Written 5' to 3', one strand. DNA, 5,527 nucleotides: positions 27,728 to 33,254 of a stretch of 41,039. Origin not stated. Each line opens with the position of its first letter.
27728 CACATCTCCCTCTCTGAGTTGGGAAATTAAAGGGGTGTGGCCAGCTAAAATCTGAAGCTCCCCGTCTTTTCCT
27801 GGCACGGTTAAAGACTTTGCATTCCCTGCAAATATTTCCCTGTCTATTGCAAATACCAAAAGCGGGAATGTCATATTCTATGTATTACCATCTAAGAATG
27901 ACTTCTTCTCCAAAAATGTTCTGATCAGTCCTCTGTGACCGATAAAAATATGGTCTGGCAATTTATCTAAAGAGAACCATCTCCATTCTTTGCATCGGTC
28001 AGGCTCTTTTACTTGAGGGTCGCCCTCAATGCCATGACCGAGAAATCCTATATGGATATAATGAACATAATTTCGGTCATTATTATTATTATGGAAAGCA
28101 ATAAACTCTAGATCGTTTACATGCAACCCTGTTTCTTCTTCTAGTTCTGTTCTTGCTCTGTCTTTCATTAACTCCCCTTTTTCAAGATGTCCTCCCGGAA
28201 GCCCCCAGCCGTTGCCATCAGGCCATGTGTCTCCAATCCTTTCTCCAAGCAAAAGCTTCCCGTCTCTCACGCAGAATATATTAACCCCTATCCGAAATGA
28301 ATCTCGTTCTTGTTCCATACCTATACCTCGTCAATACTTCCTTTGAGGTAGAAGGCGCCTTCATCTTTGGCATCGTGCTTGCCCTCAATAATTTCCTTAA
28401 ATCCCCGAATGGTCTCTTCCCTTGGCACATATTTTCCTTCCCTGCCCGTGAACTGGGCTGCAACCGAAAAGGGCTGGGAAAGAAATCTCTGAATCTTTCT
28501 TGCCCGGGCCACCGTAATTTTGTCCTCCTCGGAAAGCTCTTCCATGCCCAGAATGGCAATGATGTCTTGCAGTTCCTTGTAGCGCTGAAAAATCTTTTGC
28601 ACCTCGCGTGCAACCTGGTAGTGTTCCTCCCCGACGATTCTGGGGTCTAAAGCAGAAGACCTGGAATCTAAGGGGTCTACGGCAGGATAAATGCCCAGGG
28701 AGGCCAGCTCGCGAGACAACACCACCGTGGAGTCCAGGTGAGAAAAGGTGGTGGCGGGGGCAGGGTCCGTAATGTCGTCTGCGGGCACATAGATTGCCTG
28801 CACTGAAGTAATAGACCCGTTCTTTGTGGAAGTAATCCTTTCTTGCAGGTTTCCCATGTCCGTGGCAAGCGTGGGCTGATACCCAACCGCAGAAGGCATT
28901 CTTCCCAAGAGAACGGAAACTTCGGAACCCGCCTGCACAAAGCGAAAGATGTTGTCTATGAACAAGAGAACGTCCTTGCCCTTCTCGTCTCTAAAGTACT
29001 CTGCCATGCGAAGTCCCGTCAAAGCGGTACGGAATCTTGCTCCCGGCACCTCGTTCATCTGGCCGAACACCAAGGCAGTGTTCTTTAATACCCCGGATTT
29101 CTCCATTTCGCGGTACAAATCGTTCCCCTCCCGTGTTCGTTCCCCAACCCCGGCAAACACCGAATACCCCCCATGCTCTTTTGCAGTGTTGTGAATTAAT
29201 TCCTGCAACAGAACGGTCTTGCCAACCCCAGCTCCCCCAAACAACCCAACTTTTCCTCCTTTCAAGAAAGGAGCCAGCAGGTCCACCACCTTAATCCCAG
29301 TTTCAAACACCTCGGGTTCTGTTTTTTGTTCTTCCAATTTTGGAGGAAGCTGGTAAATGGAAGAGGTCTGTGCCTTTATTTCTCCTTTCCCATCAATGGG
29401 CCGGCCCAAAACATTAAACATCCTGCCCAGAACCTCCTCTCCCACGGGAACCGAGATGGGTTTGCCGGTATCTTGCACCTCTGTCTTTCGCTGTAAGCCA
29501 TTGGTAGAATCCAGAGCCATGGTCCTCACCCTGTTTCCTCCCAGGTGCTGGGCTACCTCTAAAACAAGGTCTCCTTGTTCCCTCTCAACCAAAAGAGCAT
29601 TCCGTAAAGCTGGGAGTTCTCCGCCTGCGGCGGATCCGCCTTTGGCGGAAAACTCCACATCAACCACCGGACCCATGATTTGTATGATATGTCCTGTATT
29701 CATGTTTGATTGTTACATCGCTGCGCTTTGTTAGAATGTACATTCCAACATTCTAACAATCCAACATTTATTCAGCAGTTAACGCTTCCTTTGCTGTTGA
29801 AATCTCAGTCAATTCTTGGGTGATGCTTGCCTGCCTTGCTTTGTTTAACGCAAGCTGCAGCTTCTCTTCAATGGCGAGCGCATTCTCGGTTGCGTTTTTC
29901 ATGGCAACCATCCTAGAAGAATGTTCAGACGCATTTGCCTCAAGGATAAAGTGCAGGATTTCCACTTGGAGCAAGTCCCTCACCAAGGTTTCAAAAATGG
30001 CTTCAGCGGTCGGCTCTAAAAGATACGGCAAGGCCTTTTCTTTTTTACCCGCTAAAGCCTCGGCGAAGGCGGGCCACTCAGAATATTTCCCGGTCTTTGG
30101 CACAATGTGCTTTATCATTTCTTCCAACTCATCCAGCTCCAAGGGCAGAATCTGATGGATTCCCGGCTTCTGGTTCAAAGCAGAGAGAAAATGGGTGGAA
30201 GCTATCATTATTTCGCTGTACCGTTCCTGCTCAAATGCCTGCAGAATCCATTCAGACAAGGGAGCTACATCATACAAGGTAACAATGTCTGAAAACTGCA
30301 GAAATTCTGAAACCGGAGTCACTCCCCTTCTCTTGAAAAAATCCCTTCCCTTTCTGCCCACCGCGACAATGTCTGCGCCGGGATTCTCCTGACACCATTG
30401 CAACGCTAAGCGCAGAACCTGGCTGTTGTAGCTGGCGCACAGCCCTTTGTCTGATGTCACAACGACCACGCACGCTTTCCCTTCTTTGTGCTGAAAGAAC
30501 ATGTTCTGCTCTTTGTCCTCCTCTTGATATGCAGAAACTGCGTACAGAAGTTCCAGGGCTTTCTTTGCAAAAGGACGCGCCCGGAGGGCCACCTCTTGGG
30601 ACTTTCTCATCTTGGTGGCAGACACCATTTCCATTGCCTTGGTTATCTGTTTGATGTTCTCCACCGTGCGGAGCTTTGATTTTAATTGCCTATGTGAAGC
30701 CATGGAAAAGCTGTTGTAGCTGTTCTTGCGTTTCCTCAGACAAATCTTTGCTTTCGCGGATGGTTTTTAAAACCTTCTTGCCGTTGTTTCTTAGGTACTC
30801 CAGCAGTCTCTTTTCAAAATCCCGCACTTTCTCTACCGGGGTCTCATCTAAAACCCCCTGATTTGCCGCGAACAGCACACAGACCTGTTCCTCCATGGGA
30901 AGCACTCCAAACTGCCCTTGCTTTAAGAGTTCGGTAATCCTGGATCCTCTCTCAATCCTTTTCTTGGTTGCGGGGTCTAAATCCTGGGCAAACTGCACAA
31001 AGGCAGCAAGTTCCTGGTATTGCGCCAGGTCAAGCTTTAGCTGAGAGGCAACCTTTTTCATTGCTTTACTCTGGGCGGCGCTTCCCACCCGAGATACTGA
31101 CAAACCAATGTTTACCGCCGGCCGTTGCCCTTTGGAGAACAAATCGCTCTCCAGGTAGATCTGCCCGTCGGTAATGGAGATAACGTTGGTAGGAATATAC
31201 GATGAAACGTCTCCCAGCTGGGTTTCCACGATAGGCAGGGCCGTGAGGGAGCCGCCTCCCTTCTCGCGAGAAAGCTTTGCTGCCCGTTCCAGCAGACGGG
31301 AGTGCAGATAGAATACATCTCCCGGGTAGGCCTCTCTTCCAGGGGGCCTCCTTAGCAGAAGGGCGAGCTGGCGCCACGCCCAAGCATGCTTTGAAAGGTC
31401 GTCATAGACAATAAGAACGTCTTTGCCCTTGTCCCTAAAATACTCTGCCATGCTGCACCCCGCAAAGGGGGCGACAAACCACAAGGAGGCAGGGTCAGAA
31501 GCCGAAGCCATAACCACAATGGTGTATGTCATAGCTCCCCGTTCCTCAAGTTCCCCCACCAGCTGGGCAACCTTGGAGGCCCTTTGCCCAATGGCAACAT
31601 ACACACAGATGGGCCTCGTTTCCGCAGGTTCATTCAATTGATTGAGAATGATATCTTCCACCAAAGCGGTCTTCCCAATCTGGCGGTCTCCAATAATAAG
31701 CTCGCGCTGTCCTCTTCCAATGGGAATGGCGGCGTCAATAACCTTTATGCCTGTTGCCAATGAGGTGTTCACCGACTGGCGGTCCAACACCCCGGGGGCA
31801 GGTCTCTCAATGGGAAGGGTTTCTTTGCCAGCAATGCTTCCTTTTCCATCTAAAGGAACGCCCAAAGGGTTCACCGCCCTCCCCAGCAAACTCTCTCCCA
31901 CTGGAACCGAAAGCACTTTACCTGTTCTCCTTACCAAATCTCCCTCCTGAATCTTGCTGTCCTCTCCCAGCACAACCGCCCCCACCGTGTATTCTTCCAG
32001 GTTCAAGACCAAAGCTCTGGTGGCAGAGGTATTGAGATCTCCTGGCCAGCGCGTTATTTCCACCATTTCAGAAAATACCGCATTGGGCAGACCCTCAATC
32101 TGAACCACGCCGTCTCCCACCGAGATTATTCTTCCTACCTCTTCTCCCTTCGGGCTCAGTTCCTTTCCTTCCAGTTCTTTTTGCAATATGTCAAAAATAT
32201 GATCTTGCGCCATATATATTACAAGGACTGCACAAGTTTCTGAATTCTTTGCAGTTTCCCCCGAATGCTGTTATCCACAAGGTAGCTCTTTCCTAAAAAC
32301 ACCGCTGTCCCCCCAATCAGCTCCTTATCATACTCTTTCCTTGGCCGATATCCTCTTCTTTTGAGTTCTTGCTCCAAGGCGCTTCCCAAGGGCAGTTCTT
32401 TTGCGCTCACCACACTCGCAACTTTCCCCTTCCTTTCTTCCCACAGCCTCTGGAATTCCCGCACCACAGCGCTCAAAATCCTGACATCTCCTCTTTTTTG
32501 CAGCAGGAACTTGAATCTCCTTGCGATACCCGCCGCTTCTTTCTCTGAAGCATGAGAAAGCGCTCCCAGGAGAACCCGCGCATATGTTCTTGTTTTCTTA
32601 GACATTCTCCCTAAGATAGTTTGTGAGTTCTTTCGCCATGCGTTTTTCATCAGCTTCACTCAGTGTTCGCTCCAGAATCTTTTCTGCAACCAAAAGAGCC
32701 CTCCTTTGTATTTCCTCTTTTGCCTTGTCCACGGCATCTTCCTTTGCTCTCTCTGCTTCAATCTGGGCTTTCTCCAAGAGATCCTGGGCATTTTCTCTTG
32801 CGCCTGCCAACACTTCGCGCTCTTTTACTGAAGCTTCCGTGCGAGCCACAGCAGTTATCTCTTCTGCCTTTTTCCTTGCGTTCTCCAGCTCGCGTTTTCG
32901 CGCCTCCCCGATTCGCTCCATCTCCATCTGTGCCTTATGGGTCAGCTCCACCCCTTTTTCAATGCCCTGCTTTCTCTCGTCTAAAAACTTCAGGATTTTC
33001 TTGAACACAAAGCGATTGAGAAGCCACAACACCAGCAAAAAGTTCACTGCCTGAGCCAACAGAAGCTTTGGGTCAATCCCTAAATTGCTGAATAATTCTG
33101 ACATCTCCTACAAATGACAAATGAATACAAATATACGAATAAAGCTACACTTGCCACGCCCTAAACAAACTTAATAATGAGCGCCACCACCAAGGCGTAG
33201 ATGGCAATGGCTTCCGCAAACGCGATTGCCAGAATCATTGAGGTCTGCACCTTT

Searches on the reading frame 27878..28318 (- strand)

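Call 97: search_protein_families(library=pfam, proteins=[window:27878-28318:-], max_evalue=0.0001)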
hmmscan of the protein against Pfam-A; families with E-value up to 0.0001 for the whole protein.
window:27878-28318:- (146 aa): 1 family
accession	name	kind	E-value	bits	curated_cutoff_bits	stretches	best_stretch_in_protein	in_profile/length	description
PF00293.34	NUDIX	-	1.8e-20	73.8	21.1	1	9-133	3-132/134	NUDIX domain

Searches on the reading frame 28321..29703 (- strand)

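Call 97: search_protein_families(library=pfam, proteins=[window:28321-29703:-], max_evalue=0.0001)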
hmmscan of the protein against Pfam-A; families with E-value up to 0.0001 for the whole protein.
window:28321-29703:- (460 aa): 4 families
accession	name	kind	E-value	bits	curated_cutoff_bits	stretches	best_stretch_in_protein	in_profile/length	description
PF00006.31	ATP-synt_ab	-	1.1e-75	254.4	29.5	1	136-349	1-213/213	ATP synthase alpha/beta family, nucleotide-binding domain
PF22919.1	ATP-synt_VA_C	-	2.8e-18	66.3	24.7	1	354-441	5-95/101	C-terminal domain of V and A type ATP synthase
PF02874.29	ATP-synt_ab_N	-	4.4e-17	62.8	20.9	1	6-80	1-69/69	ATP synthase alpha/beta family, beta-barrel domain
PF01637.24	ATPase_2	-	5.2e-05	23.6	33.2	1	154-266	25-132/225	ATPase domain predominantly from Archaea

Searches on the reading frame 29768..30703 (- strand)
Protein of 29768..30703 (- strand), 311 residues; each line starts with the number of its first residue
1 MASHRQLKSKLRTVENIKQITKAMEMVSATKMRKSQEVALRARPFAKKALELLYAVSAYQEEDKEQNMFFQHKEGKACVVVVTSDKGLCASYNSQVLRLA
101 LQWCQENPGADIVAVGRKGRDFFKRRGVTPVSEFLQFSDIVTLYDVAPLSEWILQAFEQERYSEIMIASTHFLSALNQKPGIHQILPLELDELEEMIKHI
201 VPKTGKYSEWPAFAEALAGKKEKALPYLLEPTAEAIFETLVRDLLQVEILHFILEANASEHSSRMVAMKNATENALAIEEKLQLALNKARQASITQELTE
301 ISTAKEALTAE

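Call 97: search_protein_families(library=pfam, proteins=[window:29768-30703:-], max_evalue=0.0001)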
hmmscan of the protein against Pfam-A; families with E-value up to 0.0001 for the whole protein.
window:29768-30703:- (311 aa): 1 family
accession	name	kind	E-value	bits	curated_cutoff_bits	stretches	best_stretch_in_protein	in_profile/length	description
PF00231.24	ATP-synt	-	1.1e-79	268.6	39.9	1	4-308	2-285/285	ATP synthase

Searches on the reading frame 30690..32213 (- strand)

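Call 97: search_protein_families(library=pfam, proteins=[window:30690-32213:-], max_evalue=0.0001)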
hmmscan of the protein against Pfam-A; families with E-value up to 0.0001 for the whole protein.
window:30690-32213:- (507 aa): 3 families
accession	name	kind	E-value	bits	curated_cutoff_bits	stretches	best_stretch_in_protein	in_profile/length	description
PF00006.31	ATP-synt_ab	-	3.4e-80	269.1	29.5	1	155-374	1-213/213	ATP synthase alpha/beta family, nucleotide-binding domain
PF00306.32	ATP-synt_ab_C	-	2.7e-45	154.2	27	1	381-504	1-124/126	ATP synthase alpha/beta chain, C terminal domain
PF02874.29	ATP-synt_ab_N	-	3.7e-11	43.8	20.9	1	25-98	4-69/69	ATP synthase alpha/beta family, beta-barrel domain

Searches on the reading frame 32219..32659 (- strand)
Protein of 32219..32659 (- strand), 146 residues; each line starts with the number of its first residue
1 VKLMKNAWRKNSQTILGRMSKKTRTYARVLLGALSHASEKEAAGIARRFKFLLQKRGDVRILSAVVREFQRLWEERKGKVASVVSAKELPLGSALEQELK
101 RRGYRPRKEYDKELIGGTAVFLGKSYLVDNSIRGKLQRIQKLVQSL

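Call 97: search_protein_families(library=pfam, proteins=[window:32219-32659:-], max_evalue=0.0001)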
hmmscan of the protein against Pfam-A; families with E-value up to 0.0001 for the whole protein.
window:32219-32659:- (146 aa): 1 family
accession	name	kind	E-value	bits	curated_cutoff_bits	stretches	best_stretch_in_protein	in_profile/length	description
PF00213.23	OSCP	-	1.3e-10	42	22.3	1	38-141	61-170/172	ATP synthase delta (OSCP) subunit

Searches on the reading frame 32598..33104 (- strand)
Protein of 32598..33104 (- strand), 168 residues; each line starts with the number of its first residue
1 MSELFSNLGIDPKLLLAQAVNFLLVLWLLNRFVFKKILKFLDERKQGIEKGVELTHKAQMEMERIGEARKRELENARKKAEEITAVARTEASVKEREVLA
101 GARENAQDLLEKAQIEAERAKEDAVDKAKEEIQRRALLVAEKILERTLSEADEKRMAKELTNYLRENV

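Call 97: search_protein_families(library=pfam, proteins=[window:32598-33104:-], max_evalue=0.0001)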
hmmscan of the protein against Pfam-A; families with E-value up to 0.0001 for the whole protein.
window:32598-33104:- (168 aa): 1 family
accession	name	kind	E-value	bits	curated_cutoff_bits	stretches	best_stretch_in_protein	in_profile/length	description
PF00430.23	ATP-synt_B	-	1.9e-16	60.7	28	1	15-145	2-132/132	ATP synthase B/B' CF(0)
